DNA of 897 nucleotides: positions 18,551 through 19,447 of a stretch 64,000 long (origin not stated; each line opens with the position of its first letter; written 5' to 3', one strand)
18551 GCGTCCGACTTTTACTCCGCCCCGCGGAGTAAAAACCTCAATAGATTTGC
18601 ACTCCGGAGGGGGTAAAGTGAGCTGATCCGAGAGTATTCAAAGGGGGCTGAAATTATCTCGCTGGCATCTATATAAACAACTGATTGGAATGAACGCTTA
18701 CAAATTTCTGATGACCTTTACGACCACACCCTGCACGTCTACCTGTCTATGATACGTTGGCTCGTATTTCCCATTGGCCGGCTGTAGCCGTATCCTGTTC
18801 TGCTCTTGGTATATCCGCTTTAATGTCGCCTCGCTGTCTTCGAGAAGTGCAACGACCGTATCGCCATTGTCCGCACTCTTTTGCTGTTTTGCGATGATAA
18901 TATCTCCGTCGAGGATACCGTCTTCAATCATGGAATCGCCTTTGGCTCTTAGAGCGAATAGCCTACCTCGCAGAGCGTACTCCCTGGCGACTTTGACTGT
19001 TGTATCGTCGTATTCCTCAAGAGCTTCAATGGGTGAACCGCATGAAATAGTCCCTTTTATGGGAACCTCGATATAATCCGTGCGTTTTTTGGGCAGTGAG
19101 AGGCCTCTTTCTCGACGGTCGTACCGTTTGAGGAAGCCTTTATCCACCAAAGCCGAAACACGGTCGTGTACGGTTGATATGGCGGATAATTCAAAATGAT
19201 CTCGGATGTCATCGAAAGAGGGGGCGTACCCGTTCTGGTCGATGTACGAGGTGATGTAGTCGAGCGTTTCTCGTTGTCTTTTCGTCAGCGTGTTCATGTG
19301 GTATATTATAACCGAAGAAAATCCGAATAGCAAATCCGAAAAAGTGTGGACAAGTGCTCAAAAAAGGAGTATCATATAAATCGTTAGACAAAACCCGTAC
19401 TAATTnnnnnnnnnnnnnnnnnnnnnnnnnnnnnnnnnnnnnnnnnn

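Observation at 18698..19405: LexA-family autoproteolytic repressor transcribed divergently from the R-M/CBASS operon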

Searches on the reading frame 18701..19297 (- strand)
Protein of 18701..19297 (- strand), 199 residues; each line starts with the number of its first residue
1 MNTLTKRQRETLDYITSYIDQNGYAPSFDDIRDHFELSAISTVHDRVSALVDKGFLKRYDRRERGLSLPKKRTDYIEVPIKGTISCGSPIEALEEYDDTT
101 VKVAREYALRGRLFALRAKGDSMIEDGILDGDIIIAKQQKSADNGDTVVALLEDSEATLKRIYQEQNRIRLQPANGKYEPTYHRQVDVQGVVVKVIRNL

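Call 5: search_protein_families(library=pfam, proteins=[window:18701-19297:-], max_evalue=0.01)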
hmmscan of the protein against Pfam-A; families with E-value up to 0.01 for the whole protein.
seq(199 aa): 2 families
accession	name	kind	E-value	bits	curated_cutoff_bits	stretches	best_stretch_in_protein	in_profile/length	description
PF00717.28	Peptidase_S24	-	2.4e-27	95.4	23.3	1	80-193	2-116/116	Peptidase S24-like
PF01726.22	LexA_DNA_bind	-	2.7e-16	59.6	23.7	1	1-65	1-65/65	LexA DNA binding domain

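Call 6: search_protein_families(library=ncbifam, proteins=[window:18701-19297:-], max_evalue=0.01)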
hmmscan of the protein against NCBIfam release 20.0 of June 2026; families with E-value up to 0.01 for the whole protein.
seq(199 aa): 2 families
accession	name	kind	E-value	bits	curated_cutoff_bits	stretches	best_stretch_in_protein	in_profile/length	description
TIGR00498.1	lexA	equivalog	3.3e-51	173.8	110.95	1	1-199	1-202/203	transcriptional repressor LexA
NF007621.2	PRK10276.1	subfamily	3.4e-16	59.3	110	1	113-197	29-115/115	translesion error-prone DNA polymerase V autoproteolytic subunit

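Call 11: find_homologous_proteins(query=window:18701-19297:-)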
Query seq(199 aa) (199 aa): 7846 proteins with E <= 0.001 among 8000 candidates; the best 120 are listed.
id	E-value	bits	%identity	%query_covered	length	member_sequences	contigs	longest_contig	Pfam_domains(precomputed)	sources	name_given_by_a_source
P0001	3.4e-118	410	95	100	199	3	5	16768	PF00717.29,PF01726.23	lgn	-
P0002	2.2e-113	394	91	100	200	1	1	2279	PF00717.29,PF01726.23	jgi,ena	-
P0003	5.9e-113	393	91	100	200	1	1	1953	PF00717.29,PF01726.23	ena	-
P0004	1.4e-103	362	79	100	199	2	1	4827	PF00717.29,PF01726.23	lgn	-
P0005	7.9e-103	360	81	100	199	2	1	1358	PF00717.29,PF01726.23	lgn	-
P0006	4.7e-99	348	78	100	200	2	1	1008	PF00717.29,PF01726.23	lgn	-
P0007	2.3e-98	345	78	100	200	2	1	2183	PF00717.29,PF01726.23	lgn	-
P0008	4.1e-86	305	69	100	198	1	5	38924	PF00717.29,PF01726.23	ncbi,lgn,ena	-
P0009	5.3e-86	305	69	100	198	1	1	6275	PF00717.29,PF01726.23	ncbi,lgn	-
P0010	1.1e-81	291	66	100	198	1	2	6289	PF00717.29,PF01726.23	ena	-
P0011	1.2e-78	281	61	100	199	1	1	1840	PF00717.29,PF01726.23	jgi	-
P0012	1.2e-77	278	61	100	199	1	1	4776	PF00717.29,PF01726.23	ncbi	-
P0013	5.5e-77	276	61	100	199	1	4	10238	PF00717.29,PF01726.23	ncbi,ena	-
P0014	6.6e-77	275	61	100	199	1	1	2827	PF00717.29,PF01726.23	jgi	-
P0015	1.4e-76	274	61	100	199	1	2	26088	PF00717.29,PF01726.23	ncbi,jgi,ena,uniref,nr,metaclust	ncbi:MAG: repressor LexA [Candidatus Magasanikbacteria bacterium RIFOXYC12_FULL_33_11]|uniref:LexA r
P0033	7.4e-75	269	61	100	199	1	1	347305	PF00717.29,PF01726.23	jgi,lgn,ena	-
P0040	6.0e-74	266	60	100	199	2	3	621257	PF13730.13,PF00717.29,PF01726.23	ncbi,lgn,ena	-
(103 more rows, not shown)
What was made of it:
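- Closest known: Patescibacteria LexA / SOS repressor with a direct-repeat LexA box. Same: Same protein family, with 53-63% identity to LexAs named as such in Magasanikbacteria, Falkowbacteria and Parcubacteria (call 11).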

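Call 12: find_encoding_contigs(protein=window:18701-19297:-, flank=10000, max_places=6)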
Protein seq(199 aa) (199 aa): 16 contigs read that carry it; 6 places shown.
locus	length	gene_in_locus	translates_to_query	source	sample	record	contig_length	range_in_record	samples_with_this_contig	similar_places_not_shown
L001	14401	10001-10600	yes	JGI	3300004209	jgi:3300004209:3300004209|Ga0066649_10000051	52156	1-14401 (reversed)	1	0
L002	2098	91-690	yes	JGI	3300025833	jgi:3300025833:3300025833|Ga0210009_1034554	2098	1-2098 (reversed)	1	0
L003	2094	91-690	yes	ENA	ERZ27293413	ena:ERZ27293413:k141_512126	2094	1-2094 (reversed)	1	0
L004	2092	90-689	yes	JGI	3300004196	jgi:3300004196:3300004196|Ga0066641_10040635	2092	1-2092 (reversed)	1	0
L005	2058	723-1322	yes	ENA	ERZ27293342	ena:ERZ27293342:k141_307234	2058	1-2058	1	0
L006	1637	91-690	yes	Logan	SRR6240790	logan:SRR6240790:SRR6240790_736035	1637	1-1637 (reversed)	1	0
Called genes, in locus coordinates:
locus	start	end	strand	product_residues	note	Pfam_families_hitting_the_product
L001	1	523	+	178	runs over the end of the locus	PF28549:NDPSase_N (weak), PF00293:NUDIX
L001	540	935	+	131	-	PF14667:Polysacc_synt_C (weak)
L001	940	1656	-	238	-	PF00535:Glycos_transf_2, PF10111:Glyco_tranf_2_2 (weak)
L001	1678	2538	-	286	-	PF00763:THF_DHG_CYH, PF02882:THF_DHG_CYH_C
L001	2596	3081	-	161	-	PF03073:TspO_MBR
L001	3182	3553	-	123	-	PF13564:DoxX_2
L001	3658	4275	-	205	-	-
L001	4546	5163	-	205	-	PF18153:Cap15_CD_rec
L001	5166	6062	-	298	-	PF26305:CD_NTase_C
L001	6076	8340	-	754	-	PF04851:ResIII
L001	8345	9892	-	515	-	PF01555:N6_N4_Mtase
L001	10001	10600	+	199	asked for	PF01726:LexA_DNA_bind, PF00717:Peptidase_S24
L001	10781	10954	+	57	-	-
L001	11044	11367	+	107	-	-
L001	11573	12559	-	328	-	PF13529:Peptidase_C39_2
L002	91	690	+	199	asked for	PF01726:LexA_DNA_bind, PF00717:Peptidase_S24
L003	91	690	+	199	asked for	PF01726:LexA_DNA_bind, PF00717:Peptidase_S24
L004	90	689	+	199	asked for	PF01726:LexA_DNA_bind, PF00717:Peptidase_S24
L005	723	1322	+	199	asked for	PF01726:LexA_DNA_bind, PF00717:Peptidase_S24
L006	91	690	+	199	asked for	PF01726:LexA_DNA_bind, PF00717:Peptidase_S24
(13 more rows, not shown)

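Call 13: find_encoding_contigs(protein=P0001, flank=10000, max_places=6)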
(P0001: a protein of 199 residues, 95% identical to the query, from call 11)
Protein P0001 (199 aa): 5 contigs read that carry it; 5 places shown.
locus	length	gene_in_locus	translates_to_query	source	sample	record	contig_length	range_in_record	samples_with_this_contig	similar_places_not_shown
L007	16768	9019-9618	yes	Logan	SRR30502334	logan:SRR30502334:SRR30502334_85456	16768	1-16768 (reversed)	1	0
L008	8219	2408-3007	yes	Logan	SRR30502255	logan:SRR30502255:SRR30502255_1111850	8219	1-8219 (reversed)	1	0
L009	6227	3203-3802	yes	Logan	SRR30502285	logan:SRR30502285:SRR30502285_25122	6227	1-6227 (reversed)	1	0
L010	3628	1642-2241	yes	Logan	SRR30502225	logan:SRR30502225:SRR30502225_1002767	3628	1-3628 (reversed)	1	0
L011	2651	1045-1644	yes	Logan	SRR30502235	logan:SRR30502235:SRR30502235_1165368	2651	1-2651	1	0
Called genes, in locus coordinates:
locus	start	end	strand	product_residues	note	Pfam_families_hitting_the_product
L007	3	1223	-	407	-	?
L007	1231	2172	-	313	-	-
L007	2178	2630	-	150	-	PF01327:Pep_deformylase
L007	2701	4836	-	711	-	PF19335:HMBD, PF00122:E1-E2_ATPase, PF00702:Hydrolase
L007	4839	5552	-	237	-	-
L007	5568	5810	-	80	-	PF11666:DUF2933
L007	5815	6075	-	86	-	PF18926:DUF5676 (weak)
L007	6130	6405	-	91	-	PF02583:Trns_repr_metal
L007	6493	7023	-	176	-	-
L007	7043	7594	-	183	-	-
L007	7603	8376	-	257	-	PF13462:Thioredoxin_4, PF13098:Thioredoxin_2 (weak), PF01323:DSBA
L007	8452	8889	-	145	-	-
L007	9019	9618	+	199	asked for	PF01726:LexA_DNA_bind, PF00717:Peptidase_S24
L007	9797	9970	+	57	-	-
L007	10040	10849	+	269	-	-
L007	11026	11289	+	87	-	-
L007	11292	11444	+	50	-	-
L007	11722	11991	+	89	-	-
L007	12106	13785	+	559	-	-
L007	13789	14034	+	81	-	-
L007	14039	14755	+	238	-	PF05707:Zot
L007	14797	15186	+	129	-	-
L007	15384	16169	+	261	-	PF23343:REP_ORF2-G2P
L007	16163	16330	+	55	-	-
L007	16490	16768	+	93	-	?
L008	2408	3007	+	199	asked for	PF01726:LexA_DNA_bind, PF00717:Peptidase_S24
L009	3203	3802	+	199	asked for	PF01726:LexA_DNA_bind, PF00717:Peptidase_S24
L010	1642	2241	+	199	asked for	PF01726:LexA_DNA_bind, PF00717:Peptidase_S24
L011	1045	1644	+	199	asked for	PF01726:LexA_DNA_bind, PF00717:Peptidase_S24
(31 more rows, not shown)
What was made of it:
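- The 95%-identical lexA module faces DsbA / copper-resistance genes in L007 (call 13).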

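Call 31: find_related_loci(query=A1, collection=genome_contigs, flank=10000)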
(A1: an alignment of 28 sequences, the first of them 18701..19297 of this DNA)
Query A1 (199 aa) in genome_contigs; peptide patterns used: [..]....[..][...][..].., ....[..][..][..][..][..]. (x = any residue, [..] = any of these).
600 stretches matched a pattern (row limit reached: there are more); 584 encode a relative of the query (tblastn E <= 1e-3); the best 80 are kept; 80 distinct loci.
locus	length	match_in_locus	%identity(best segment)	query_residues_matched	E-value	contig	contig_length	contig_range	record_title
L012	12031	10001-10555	63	1-186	4e-76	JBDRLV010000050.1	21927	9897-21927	MAG: Patescibacteria group bacterium isolate MEGAHIT-group-1.799 k141_6592086, whole genome shotgun sequence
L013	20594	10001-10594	61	1-199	5e-76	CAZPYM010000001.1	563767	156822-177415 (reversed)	MAG TPA_asm: uncultured Gammaproteobacteria bacterium isolate SRP178699_co1_170 genome assembly, contig: NODE_1_length_5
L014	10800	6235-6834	52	1-199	9e-65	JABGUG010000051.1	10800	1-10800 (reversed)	MAG: Candidatus Parcubacteria bacterium isolate SI034_bin149 k141_608148, whole genome shotgun sequence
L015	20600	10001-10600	51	1-199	2e-64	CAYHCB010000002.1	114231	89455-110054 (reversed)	MAG TPA_asm: uncultured Gammaproteobacteria bacterium isolate ERP119702_co1_231 genome assembly, contig: NODE_90_length_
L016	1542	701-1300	50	1-199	1e-66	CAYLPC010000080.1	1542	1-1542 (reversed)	MAG TPA_asm: uncultured Gammaproteobacteria bacterium isolate SRP192927_co9_22 genome assembly, contig: NODE_126294_leng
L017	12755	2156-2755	51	1-199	3e-62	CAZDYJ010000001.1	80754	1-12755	MAG TPA_asm: uncultured Gammaproteobacteria bacterium isolate binchicken_co39_574 genome assembly, contig: NODE_579_leng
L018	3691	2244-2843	51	1-199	5e-62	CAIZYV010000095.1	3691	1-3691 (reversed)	Candidatus Falkowbacteria bacterium isolate Loc090907-5m_bin-395 genome assembly, contig: bin-395:095/114, whole genome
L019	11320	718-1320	48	1-199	3e-61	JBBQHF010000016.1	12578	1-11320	MAG: Patescibacteria group bacterium isolate Co_metawrap_919 Cmw_919_k141_23119471_length_12578_cov_13.9958, whole genom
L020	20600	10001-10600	49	1-199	6e-62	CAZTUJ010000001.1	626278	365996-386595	MAG TPA_asm: uncultured Gammaproteobacteria bacterium isolate SRP272421_co2_96 genome assembly, contig: NODE_1_length_62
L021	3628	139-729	46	2-199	2e-60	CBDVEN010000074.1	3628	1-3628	MAG TPA_asm: uncultured bacterium isolate SRR22302359_binner13_Refined_43 genome assembly, contig: ERZ25073601.12344, wh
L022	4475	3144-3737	48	1-199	9e-61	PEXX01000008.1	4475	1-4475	MAG: Candidatus Kuenenbacteria bacterium CG08_land_8_20_14_0_20_37_23 CG08_land_8_20_14_0.20_scaffold_32549_c, whole gen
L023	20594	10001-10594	46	1-199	2e-60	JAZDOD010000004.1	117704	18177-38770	MAG: bacterium isolate MEGAHIT-group-0.75 k141_16065537, whole genome shotgun sequence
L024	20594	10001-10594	48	1-199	1e-60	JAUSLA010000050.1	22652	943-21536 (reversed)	MAG: bacterium isolate E14_metabat.bin.93 E14_k141_846944, whole genome shotgun sequence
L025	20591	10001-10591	46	4-199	3e-60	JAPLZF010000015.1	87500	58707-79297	MAG: Candidatus Staskawiczbacteria bacterium isolate LacPavin_0920_WC90_MAG_38_16 LacPavin_0920_WC90_scaffold_409710, wh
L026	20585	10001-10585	46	3-198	9e-60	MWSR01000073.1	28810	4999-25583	MAG: Microgenomates bacterium UTCPR1 contig_3632, whole genome shotgun sequence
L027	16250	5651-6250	47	1-199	2e-59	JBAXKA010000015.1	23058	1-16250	MAG: Candidatus Moraniibacteriota bacterium isolate ELA389 MAG389_15, whole genome shotgun sequence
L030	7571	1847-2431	47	4-199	1e-58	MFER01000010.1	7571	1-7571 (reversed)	MAG: Candidatus Doudnabacteria bacterium RIFCSPHIGHO2_02_FULL_43_13b rifcsphigho2_02_scaffold_44703, whole genome shotgu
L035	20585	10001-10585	45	4-199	5e-57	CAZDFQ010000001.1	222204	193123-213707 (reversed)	MAG TPA_asm: uncultured Candidatus Saccharibacteria bacterium isolate SRP093762_co1_25 genome assembly, contig: NODE_19_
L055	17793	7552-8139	44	4-198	2e-51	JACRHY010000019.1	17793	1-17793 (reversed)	MAG: Parcubacteria group bacterium isolate NC_groundwater_1789_Pr3_B-0.1um_50_11 SR-2_scaffold_141_1590263, whole genome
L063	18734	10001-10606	41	4-197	3e-49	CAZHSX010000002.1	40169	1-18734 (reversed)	MAG TPA_asm: uncultured Candidatus Saccharimonadales bacterium isolate SRP200132_co1_795 genome assembly, contig: NODE_1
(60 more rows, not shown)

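Call 43: find_encoding_contigs(protein=P0008, flank=10000, max_places=4)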
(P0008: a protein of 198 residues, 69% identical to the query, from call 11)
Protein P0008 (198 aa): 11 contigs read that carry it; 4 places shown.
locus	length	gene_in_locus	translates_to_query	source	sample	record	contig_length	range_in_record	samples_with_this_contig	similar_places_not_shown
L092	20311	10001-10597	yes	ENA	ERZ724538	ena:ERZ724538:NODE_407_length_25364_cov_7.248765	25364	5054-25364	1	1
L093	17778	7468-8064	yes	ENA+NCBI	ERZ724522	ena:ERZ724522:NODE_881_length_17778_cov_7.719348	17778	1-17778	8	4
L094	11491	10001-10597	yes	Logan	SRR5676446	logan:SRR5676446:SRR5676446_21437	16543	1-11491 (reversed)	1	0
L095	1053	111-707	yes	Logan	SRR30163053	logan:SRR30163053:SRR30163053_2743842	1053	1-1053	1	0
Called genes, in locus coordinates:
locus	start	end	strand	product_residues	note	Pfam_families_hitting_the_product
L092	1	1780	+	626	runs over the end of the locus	PF00884:Sulfatase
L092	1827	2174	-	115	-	-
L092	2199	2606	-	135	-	-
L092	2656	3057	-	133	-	PF07237:DUF1428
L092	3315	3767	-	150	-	PF01569:PAP2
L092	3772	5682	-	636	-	PF00122:E1-E2_ATPase, PF00702:Hydrolase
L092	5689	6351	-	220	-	PF13624:SurA_N_3 (faint)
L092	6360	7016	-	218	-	PF13462:Thioredoxin_4, PF01323:DSBA, PF13743:Thioredoxin_5 (faint)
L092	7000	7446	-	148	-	PF02600:DsbB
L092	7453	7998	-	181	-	-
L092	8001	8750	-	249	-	PF13462:Thioredoxin_4, PF13098:Thioredoxin_2, PF01323:DSBA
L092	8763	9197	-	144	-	PF03713:DUF305, PF13628:DUF4142 (weak)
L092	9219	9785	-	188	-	-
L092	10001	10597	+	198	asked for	PF01726:LexA_DNA_bind, PF00717:Peptidase_S24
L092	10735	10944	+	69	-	-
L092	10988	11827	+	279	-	-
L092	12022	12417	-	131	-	-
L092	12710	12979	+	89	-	-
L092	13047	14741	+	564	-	-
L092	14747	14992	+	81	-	-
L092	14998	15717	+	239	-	PF05707:Zot (weak)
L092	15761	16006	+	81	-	-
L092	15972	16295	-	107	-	PF08401:ArdcN (weak)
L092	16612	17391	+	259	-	PF23343:REP_ORF2-G2P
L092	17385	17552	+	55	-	-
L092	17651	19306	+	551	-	PF00239:Resolvase, PF07508:Recombinase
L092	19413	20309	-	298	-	?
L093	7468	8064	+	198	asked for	PF01726:LexA_DNA_bind, PF00717:Peptidase_S24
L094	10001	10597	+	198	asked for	PF01726:LexA_DNA_bind, PF00717:Peptidase_S24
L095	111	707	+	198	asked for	PF01726:LexA_DNA_bind, PF00717:Peptidase_S24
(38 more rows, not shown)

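Call 44: find_encoding_contigs(protein=P0004, flank=10000, max_places=3)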
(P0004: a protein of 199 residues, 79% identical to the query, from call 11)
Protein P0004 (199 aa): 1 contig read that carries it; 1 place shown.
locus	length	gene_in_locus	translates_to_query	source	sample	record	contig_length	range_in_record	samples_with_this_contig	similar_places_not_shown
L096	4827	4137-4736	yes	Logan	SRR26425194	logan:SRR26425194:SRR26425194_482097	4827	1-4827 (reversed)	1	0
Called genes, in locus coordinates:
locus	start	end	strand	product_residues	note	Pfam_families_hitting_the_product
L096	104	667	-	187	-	PF10544:T5orf172, PF13455:MUG113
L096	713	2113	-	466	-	PF14082:SduA_C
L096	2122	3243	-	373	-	PF03602:Cons_hypoth95 (faint), PF01555:N6_N4_Mtase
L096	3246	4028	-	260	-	PF06300:Tsp45I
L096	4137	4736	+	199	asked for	PF01726:LexA_DNA_bind, PF00717:Peptidase_S24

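Call 45: find_encoding_contigs(protein=P0010, flank=10000, max_places=3)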
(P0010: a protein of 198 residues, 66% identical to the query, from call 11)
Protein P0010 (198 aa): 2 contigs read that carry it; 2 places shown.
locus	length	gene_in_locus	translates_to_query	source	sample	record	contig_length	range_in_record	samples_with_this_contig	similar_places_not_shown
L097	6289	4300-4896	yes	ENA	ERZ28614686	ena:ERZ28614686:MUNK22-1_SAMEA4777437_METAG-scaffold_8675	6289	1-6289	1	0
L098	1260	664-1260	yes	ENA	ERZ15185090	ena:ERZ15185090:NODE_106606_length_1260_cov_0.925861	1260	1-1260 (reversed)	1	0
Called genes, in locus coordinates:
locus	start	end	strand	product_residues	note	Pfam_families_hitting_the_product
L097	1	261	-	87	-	?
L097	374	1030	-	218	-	PF13624:SurA_N_3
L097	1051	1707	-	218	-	PF13462:Thioredoxin_4, PF01323:DSBA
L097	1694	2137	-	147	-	PF02600:DsbB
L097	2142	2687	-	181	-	-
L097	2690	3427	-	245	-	PF13462:Thioredoxin_4, PF13098:Thioredoxin_2, PF01323:DSBA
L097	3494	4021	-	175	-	PF20582:UPF0758_N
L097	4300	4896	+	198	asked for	PF01726:LexA_DNA_bind, PF00717:Peptidase_S24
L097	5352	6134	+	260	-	-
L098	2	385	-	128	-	?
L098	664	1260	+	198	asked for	PF01726:LexA_DNA_bind, PF00717:Peptidase_S24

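Call 53: search_protein_families(library=pfam, alignment_id=A2, max_evalue=0.00001)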
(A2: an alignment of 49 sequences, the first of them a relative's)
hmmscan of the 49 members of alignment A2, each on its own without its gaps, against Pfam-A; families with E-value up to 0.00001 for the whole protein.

A. member 1, L014:6856-7797:+ (314 aa): 1 family
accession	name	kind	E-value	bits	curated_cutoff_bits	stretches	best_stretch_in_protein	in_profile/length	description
PF00145.23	DNA_methylase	-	7.1e-97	325.2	22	1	3-311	1-324/324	C-5 cytosine-specific DNA methylase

B. families by the number of members that match (of 49 scanned): 9 families
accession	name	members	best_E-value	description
PF01555.25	N6_N4_Mtase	34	2.4e-58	DNA methylase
PF02086.21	MethyltransfD12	14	1.6e-57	D12 class N6 adenine-specific DNA methyltransferase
PF08241.18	Methyltransf_11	7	1.6e-08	Methyltransferase domain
PF00145.23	DNA_methylase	6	7.1e-97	C-5 cytosine-specific DNA methylase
PF01170.24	UPF0020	5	4.9e-10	RMKL-like, methyltransferase domain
PF13649.12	Methyltransf_25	2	9.5e-07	Methyltransferase domain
PF07669.17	Eco57I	1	2.8e-12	Eco57I restriction-modification methylase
PF05175.20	MTS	1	2.8e-06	Methyltransferase small domain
PF13847.12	Methyltransf_31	1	5.2e-06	Methyltransferase domain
